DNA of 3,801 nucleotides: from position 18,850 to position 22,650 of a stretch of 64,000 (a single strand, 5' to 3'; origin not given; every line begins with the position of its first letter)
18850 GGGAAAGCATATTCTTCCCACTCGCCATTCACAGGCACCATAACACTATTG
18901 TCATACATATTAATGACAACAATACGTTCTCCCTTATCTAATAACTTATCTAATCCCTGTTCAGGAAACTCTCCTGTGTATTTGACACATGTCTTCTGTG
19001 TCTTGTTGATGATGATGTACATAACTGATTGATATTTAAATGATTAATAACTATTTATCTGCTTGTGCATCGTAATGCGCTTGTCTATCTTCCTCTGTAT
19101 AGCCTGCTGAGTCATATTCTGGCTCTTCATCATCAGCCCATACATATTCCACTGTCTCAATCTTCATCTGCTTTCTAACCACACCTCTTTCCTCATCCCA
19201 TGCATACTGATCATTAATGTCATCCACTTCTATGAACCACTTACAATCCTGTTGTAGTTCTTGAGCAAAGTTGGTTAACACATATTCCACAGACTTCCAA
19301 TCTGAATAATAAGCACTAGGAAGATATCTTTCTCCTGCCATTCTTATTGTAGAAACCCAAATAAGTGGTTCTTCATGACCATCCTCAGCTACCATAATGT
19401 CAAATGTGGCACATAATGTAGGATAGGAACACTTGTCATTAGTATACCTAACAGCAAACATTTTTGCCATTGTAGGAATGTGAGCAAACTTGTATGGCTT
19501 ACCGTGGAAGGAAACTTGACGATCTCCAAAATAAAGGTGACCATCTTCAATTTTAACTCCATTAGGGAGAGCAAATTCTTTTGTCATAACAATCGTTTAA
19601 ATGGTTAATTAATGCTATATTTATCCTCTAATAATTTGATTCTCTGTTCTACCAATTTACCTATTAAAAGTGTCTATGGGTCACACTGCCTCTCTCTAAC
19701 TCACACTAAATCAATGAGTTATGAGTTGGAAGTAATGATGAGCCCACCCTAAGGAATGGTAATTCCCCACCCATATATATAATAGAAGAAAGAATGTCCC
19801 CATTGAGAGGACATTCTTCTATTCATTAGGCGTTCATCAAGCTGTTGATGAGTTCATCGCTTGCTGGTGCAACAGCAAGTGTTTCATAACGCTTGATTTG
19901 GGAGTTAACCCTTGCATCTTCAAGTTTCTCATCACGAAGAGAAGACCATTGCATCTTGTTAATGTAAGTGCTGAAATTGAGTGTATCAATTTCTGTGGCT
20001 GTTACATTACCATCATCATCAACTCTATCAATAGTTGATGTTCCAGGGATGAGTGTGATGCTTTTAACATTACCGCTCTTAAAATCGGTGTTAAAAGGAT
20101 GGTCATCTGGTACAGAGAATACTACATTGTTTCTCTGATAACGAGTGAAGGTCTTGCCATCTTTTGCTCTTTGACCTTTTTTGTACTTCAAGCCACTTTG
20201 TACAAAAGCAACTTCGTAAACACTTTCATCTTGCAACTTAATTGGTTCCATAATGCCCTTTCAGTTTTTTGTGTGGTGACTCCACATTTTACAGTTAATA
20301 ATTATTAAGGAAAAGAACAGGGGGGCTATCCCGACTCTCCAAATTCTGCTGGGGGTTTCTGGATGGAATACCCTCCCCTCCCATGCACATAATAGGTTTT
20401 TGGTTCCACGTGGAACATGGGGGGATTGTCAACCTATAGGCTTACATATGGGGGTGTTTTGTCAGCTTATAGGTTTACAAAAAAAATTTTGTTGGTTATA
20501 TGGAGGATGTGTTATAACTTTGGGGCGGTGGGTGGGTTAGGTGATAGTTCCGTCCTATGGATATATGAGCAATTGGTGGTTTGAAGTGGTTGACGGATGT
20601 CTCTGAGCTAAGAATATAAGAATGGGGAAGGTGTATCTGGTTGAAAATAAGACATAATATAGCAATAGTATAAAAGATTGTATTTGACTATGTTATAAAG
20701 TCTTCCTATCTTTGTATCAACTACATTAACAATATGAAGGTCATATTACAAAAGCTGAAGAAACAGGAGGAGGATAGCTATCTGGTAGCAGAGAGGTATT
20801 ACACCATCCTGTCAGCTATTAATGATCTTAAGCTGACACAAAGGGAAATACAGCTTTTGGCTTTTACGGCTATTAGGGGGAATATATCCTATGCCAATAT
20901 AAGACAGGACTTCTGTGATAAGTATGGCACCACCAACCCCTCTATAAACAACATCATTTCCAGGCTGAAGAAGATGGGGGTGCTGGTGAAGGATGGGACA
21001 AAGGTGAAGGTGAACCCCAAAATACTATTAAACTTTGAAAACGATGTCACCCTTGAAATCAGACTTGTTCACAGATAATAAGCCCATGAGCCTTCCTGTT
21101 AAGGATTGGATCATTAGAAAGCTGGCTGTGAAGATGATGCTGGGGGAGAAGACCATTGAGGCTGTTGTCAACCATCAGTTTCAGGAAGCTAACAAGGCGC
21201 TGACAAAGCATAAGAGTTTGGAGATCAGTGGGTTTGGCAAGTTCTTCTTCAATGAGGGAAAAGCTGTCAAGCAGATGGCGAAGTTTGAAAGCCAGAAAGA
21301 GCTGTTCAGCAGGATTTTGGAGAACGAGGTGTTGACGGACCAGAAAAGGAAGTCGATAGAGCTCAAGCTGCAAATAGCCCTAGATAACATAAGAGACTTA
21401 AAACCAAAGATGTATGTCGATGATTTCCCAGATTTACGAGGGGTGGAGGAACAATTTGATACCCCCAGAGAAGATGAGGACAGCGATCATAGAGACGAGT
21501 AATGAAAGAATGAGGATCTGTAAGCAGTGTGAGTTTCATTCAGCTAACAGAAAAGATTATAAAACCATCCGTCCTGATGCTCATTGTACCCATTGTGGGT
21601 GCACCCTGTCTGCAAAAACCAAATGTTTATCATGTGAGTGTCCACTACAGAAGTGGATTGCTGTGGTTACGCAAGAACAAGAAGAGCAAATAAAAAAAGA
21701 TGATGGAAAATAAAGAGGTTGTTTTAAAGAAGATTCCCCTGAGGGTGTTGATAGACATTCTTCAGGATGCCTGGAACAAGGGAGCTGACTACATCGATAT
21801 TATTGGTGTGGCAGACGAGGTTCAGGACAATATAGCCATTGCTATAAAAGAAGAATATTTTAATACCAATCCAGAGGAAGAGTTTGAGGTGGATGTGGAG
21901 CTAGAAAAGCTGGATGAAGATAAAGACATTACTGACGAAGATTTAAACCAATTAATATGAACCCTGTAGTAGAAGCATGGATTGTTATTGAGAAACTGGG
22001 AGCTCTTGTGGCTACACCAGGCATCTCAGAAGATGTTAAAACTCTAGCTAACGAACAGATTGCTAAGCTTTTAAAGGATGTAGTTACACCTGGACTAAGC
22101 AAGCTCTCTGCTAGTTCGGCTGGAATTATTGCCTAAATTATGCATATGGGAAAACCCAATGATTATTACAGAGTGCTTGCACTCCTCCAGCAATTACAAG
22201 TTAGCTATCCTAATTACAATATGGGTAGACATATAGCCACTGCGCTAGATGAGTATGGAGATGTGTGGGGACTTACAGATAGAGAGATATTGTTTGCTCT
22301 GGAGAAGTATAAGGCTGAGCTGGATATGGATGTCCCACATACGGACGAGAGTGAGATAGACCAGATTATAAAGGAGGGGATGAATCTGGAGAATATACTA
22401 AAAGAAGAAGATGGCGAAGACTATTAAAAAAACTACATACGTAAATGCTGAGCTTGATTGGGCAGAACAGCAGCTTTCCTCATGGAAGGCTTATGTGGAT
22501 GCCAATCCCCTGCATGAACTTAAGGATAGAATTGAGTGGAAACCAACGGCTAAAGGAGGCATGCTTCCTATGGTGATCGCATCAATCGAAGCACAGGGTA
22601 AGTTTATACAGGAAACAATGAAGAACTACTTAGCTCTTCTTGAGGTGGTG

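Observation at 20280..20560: Switch region between the two arms carries G-run-prefixed 30-bp direct repeats and a perfect 14-bp palindrome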

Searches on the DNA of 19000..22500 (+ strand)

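Call 6: search_dna_similar(query=window:19000-22500:+, collection=phages, mode=distant, max_rows=30)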
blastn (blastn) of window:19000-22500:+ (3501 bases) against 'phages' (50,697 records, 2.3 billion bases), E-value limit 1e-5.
No match.

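Call 12: search_rna_families(source=window, start=20000, end=21000, threshold=evalue, max_evalue=1)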
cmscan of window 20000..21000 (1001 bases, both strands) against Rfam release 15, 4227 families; matches with E-value up to 1: 1.
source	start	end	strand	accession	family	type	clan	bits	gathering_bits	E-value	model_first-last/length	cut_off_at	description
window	20144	20250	-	RF02431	SpF22_sRNA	Gene; sRNA;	-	18.7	55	0.64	1-140/140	no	Streptococcus sRNA SpF22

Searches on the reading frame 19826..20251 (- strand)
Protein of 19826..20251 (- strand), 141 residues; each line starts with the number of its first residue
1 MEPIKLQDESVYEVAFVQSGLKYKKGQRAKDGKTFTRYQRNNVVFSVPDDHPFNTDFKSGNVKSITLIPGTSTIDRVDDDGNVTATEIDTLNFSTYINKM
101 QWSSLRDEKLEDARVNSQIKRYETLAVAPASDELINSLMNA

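Call 9: search_protein_families(library=phrogs, proteins=[window:19826-20251:-])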
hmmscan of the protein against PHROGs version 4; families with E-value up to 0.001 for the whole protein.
window:19826-20251:- (141 aa): 0 families

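Call 11: find_related_loci(query=window:19826-20251:-, collection=viral_contigs, flank=3000)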
Query window:19826-20251:- (141 aa) in viral_contigs; peptide patterns used: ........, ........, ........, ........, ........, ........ (x = any residue, [..] = any of these).
30 stretches matched a pattern; 1 encode a relative of the query (tblastn E <= 1e-3); 1 distinct loci.
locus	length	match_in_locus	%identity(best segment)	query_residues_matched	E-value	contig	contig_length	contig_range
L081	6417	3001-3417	87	1-139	6e-84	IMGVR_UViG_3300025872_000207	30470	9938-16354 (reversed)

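Call 24: search_protein_families(library=pfam, proteins=[window:19826-20251:-], max_evalue=0.1)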
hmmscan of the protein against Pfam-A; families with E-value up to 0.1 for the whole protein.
window:19826-20251:- (141 aa): 0 families

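Call 43: search_protein_families(library=ncbifam, proteins=[window:19826-20251:-], max_evalue=0.1)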
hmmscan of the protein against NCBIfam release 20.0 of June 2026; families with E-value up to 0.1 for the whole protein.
window:19826-20251:- (141 aa): 0 families
